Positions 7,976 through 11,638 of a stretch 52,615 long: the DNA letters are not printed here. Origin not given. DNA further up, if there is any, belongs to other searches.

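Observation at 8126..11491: Single polypeptide combining putative signal generator (GGDD palm), sensor (CARF-like) and output (Lon-like protease)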

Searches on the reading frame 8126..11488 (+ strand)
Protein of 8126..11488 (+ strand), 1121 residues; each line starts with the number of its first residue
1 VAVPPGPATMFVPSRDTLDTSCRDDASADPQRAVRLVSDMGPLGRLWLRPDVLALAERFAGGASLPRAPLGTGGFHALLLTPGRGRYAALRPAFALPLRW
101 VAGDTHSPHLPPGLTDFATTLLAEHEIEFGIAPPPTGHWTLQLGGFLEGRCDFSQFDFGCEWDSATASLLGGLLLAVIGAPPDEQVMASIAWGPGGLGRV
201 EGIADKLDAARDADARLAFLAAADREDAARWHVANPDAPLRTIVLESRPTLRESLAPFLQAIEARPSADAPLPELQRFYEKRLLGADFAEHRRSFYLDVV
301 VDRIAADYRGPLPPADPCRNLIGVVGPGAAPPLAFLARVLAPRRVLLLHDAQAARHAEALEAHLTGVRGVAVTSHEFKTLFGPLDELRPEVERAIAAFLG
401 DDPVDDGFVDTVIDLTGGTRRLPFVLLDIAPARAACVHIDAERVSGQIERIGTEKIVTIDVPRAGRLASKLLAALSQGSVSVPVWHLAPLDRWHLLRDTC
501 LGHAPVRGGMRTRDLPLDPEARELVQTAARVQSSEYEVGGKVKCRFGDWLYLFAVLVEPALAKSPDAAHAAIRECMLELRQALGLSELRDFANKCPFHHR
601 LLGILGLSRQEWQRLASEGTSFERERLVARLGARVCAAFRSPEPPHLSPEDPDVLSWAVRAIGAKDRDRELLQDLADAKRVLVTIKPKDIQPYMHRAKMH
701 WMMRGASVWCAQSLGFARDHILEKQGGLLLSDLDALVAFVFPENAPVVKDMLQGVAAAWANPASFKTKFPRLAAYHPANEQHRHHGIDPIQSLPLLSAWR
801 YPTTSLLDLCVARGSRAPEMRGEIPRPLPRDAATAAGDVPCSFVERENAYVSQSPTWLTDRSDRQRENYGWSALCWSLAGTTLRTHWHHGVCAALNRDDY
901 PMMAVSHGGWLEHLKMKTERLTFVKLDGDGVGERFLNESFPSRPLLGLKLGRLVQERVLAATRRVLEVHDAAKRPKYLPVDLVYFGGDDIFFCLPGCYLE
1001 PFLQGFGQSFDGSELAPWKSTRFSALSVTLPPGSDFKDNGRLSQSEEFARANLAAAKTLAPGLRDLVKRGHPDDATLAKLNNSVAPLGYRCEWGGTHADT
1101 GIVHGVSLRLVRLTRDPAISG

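Call 3: search_protein_families(library=pfam, proteins=[window:8126-11488:+], max_evalue=1)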
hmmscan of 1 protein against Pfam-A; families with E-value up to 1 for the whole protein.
window:8126-11488:+ (1121 aa): 1 family
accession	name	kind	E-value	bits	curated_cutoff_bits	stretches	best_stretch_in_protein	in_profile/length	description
PF22335.1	Cas10-Cmr2_palm2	-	0.047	14.2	27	1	921-1010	2-82/133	Cas10/Cmr2, second palm domain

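Call 4: search_protein_families(library=padloc, proteins=[window:8126-11488:+], max_evalue=1)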
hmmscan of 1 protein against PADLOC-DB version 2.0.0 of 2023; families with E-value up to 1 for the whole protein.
window:8126-11488:+ (1121 aa): 9 families
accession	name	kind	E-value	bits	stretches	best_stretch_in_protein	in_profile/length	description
PDLC01981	CARF_m2--CARF_LON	-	6.1e-53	178.7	1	28-444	17-392/408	-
PDLC01529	Cas10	-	3.7e-06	24.5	1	911-1011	188-283/370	CAS-III; effector_LS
PDLC00919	Cas10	-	0.0006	17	1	949-1011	252-318/414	Cas10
PDLC01639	Csx1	-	0.0033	14.5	1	332-460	2-119/361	CAS-III; associated_signaling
PDLC01360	Csx1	-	0.0088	13.1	1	332-460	2-118/365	CAS-III; associated_signaling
PDLC01422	Cas10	-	0.019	12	1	922-996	277-339/519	CAS-III; effector_LS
PDLC01945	CARF8--CARF_TM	-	0.025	12.2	1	334-442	116-216/241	-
PDLC01880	CARF4--CARF_PDDEXK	-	0.025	11.9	1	330-428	13-101/364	-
PDLC01444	Cas10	-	0.048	10.5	1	913-995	380-446/605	CAS-III; effector_LS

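Call 5: search_protein_families(library=ncbifam, proteins=[window:8126-11488:+], max_evalue=1)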
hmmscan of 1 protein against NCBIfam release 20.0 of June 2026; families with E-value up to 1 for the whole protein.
window:8126-11488:+ (1121 aa): 1 family
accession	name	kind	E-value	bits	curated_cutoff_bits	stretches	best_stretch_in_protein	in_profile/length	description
NF007923.0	PRK10638.1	equivalog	0.15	12.2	129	0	593-633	10-50/83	glutaredoxin 3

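Call 10: find_homologous_proteins(query=window:8126-11488:+, max_evalue=0.001)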
Query window:8126-11488:+ (1121 aa): 3 proteins with E <= 0.001 among 8000 candidates.
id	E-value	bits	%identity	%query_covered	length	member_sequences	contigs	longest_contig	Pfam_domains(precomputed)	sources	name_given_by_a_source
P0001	0.0e+0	2400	93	99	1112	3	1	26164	-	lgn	-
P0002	0.0e+0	2190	85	99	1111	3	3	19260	-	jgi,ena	jgi:hypothetical protein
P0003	0.0e+0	1066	72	58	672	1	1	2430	-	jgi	-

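Call 11: search_solved_structures(query=window:8126-11488:+, max_evalue=10, show_alignments=3)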
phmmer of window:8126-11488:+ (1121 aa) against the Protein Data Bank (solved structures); distinct sequences matched with E-value up to 10: 2.
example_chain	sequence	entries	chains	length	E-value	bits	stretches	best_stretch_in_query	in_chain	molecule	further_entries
1i41_A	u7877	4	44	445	0.8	10.7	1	283-364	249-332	CYSTATHIONINE GAMMA-SYNTHASE | PROTEIN (CYSTATHIONINE GAMMA-SYNTHASE)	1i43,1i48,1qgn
3grx_A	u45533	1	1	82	1.3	10.1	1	593-635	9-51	GLUTAREDOXIN 3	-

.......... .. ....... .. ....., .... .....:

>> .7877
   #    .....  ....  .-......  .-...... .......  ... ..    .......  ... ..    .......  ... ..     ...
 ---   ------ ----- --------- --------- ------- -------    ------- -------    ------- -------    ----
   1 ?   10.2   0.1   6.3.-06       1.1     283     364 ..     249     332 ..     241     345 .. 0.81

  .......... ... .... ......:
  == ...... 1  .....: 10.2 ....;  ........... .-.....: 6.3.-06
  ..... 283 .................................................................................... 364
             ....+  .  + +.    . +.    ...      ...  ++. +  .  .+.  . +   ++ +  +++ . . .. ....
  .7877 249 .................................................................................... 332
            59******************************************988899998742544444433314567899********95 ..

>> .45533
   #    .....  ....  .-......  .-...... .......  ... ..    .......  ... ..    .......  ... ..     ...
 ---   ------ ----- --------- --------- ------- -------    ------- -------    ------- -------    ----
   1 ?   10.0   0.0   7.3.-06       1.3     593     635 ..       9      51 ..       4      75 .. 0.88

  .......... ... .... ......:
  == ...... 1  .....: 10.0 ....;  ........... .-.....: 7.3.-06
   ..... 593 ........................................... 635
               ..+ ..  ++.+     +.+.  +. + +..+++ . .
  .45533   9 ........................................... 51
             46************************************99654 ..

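Call 16: find_encoding_contigs(protein=P0001, flank=10000)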
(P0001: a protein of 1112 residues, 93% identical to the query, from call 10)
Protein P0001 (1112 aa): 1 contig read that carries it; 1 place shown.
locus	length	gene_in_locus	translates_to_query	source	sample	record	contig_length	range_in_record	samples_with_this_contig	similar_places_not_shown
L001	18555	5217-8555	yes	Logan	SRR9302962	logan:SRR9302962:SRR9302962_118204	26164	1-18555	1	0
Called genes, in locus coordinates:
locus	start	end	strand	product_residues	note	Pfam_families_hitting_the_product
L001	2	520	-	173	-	?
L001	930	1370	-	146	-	-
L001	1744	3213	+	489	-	PF09651:Cas_APE2256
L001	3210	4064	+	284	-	-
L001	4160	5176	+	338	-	-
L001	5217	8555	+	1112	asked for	-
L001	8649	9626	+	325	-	-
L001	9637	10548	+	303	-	-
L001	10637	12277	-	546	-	-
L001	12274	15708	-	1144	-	PF01443:Viral_helicase1 (faint), PF13086:AAA_11, PF13191:AAA_16 (faint), PF13245:AAA_19 (faint), PF13604:AAA_30 (faint), PF13086:AAA_11, PF13087:AAA_12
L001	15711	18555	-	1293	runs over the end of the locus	PF09823:DUF2357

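Call 35: search_protein_representatives(alignment_id=A1)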
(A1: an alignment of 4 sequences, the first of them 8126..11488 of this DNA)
Query: 4 sequences, 1112 profile positions. Proteins with E-value up to 0.001 (for the whole library): 418; up to 1e-10: 230; up to 1e-30: 40. The best 150 are listed.
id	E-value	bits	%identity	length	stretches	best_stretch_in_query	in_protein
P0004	2.5e-264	896.4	-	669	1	460-1107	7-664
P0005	4.5e-211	720.1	-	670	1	454-1111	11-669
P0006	6.4e-192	656.7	-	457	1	1-454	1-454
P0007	2.0e-120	420.0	-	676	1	455-1102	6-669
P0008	5.8e-107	375.3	-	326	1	793-1107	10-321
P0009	2.7e-102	359.9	-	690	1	454-1061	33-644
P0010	4.7e-100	352.5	-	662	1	457-1105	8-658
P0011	5.8e-100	352.2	-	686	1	457-1062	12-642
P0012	3.3e-95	336.4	-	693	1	462-1101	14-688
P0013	1.5e-92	327.6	-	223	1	893-1111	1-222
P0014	6.2e-90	318.9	-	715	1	461-1061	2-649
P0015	2.2e-70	254.2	-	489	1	675-1102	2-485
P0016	6.4e-67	242.7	-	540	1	663-1062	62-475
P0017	6.7e-61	222.8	-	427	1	694-1062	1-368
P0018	9.5e-59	215.7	-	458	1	16-451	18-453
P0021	3.6e-56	207.1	-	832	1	458-1002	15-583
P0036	2.3e-33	131.6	-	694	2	663-1076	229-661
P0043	2.2e-31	125.1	-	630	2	673-1024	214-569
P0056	3.2e-26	108.0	-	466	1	20-433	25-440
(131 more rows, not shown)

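Call 36: predict_structure(alignment_id=A1)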
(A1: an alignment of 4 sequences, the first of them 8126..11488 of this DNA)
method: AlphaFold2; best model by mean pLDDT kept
length: 1121 residues; sequences in the alignment: 4
mean_pLDDT: 31.3   pTM: 0.22
mean pLDDT of the five models: 31.3, 30.0, 29.7, 28.1, 27.5
residues with pLDDT >= 90: 0; 70-90: 0; 50-70: 82; < 50: 1039
segments of 3 or more residues with pLDDT < 50: 1-18, 41-44, 66-652, 672-762, 764-1071, 1094-1111, 1114-1121
pLDDT, mean of each block of 10 residues (from residue 1): 26 43 60 60 51 63 47 30 34 34 30 33 33 38 30 27 27 24 26 24 28 31 33 31 23 33 33 32 27 25 26 23 22 24 21 29 28 25 30 33 28 23 21 21 22 20 29 26 20 25 26 32 33 27 29 31 36 38 32 29 30 34 39 43 44 54 59 38 22 22 22 29 29 31 34 42 45 44 35 24 25 23 21 21 25 26 26 24 22 23 20 21 24 31 28 31 27 24 25 27 27 28 29 30 31 37 42 58 54 44 40 37 23
secondary structure, 60 per line:
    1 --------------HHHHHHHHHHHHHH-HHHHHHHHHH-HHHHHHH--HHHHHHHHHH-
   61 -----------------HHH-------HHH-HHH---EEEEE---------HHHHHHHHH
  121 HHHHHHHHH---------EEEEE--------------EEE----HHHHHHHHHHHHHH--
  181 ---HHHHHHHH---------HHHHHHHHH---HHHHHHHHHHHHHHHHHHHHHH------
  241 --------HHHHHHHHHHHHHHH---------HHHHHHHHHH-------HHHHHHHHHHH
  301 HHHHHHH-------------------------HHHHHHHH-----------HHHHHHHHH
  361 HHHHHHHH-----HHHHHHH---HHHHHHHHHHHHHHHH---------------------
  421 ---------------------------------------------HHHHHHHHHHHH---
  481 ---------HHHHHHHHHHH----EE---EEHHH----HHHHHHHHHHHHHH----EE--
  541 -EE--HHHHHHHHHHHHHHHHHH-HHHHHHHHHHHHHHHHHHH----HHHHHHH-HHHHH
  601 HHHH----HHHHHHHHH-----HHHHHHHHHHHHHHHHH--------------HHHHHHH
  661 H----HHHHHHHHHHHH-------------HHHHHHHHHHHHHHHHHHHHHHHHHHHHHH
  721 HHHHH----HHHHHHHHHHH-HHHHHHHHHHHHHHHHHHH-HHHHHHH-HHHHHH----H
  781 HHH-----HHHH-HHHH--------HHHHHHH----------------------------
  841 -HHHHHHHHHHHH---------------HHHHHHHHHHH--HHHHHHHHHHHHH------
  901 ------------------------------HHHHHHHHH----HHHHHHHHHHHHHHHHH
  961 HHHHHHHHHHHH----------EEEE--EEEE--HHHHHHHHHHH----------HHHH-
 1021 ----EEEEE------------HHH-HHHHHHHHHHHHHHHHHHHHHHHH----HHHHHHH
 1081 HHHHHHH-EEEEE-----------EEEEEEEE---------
elements in order (helices of 4 or more, strands of 3 or more residues): H15-28 H30-39 H41-47 H50-59 E98-102 H112-129 E139-143 E158-160 H165-178 H184-191 H201-209 H213-234 H249-263 H273-282 H290-307 H333-340 H352-368 H374-380 H384-399 H466-477 H490-500 H519-532 H546-563 H565-583 H588-594 H596-604 H609-617 H623-639 H654-661 H666-677 H691-725 H730-740 H742-760 H762-768 H770-775 H780-783 H789-792 H794-797 H806-812 H842-853 H869-879 H882-894 H931-939 H944-972 E983-986 E989-992 H995-1005 H1016-1019 E1025-1029 H1046-1069 H1074-1087 E1089-1093 E1105-1112

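Call 51: find_encoding_contigs(protein=P0004, flank=10000, max_places=4)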
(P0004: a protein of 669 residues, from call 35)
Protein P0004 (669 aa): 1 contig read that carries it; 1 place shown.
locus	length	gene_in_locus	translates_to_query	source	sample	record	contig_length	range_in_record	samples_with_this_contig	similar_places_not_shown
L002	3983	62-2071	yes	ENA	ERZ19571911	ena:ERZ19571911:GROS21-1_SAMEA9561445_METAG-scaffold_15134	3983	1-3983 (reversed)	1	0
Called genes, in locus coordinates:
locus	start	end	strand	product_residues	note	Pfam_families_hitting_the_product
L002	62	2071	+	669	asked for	-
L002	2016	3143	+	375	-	-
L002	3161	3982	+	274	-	?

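Call 52: find_encoding_contigs(protein=P0006, flank=10000, max_places=4)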
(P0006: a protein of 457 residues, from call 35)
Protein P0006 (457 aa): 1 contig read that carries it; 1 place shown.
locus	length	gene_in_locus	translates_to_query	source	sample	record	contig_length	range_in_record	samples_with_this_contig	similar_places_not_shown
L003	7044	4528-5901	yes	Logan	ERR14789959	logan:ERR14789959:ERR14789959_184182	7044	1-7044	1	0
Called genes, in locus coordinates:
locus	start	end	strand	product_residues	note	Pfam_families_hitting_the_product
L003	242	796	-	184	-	-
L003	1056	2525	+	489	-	PF09651:Cas_APE2256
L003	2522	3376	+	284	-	-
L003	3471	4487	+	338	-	-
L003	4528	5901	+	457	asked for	-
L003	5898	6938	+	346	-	PF27225:AF_1859_N, PF10040:CRISPR_Cas6 (weak)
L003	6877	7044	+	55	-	?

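Call 60: find_encoding_contigs(protein=P0005, flank=10000, max_places=3)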
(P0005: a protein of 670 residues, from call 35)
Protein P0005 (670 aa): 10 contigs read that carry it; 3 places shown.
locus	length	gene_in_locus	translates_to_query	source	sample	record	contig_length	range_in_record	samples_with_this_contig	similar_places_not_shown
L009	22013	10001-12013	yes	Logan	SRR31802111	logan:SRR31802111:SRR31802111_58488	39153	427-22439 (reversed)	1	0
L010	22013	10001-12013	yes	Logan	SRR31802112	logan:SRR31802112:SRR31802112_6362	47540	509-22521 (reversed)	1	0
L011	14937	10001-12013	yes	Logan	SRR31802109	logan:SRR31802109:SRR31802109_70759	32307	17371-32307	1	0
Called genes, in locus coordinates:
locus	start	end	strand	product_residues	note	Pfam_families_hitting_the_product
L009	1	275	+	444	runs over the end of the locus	PF00092:VWA, PF13519:VWA_2, PF13768:VWA_3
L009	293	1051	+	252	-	-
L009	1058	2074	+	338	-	PF00069:Pkinase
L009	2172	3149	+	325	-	-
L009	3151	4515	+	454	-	PF02518:HATPase_c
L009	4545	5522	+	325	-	-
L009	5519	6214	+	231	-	-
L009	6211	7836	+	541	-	-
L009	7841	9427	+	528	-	-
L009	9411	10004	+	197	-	PF13353:Fer4_12, PF04055:Radical_SAM (weak)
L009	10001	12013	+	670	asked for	-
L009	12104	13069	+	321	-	-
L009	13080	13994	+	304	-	-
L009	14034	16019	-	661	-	-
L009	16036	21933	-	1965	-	PF13401:AAA_22 (faint), PF13191:AAA_16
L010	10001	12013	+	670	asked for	-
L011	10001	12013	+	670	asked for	-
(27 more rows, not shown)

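Call 61: find_encoding_contigs(protein=P0009, flank=10000, max_places=3)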
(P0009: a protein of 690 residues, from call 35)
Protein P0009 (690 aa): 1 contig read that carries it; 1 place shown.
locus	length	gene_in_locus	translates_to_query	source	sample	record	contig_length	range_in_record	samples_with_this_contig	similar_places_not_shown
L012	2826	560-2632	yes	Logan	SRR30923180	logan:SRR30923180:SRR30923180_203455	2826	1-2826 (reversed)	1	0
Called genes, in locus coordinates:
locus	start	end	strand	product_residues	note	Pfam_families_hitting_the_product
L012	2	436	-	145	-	?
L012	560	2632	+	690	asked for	-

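Call 62: find_encoding_contigs(protein=P0021, flank=10000, max_places=3)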
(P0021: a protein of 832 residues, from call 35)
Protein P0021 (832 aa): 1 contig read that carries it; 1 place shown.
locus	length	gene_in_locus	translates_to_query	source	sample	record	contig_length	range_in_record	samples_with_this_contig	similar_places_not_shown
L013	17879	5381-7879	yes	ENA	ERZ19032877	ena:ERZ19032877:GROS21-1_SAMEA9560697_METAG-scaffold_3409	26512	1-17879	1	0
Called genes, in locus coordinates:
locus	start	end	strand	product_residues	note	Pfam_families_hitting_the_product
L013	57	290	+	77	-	-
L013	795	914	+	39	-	-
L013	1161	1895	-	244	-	-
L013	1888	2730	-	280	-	-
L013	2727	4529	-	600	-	PF13304:AAA_21, PF13175:AAA_15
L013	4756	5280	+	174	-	PF13328:HD_4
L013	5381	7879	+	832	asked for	PF13328:HD_4 (faint)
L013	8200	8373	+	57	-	-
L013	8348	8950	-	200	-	-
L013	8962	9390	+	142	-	-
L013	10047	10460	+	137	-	-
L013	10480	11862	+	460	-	-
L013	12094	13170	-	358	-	PF13280:WYL (weak), PF25583:WCX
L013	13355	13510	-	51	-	-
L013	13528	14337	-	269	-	PF12787:EcsC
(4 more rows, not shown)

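Call 69: find_encoding_contigs(protein=P0018, flank=10000, max_places=3)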
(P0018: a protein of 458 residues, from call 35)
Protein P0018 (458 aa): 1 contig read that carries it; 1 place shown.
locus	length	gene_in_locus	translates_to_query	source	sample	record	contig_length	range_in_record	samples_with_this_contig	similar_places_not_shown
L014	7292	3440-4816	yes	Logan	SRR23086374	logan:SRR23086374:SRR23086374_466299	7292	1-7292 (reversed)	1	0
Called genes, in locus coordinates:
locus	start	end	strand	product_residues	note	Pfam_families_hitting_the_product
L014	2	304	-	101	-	?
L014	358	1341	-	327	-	-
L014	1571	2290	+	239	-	-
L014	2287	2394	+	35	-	-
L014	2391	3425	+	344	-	-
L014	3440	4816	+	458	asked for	-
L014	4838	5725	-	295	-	PF13353:Fer4_12 (weak), PF04055:Radical_SAM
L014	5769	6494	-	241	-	PF14014:DUF4230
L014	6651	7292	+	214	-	?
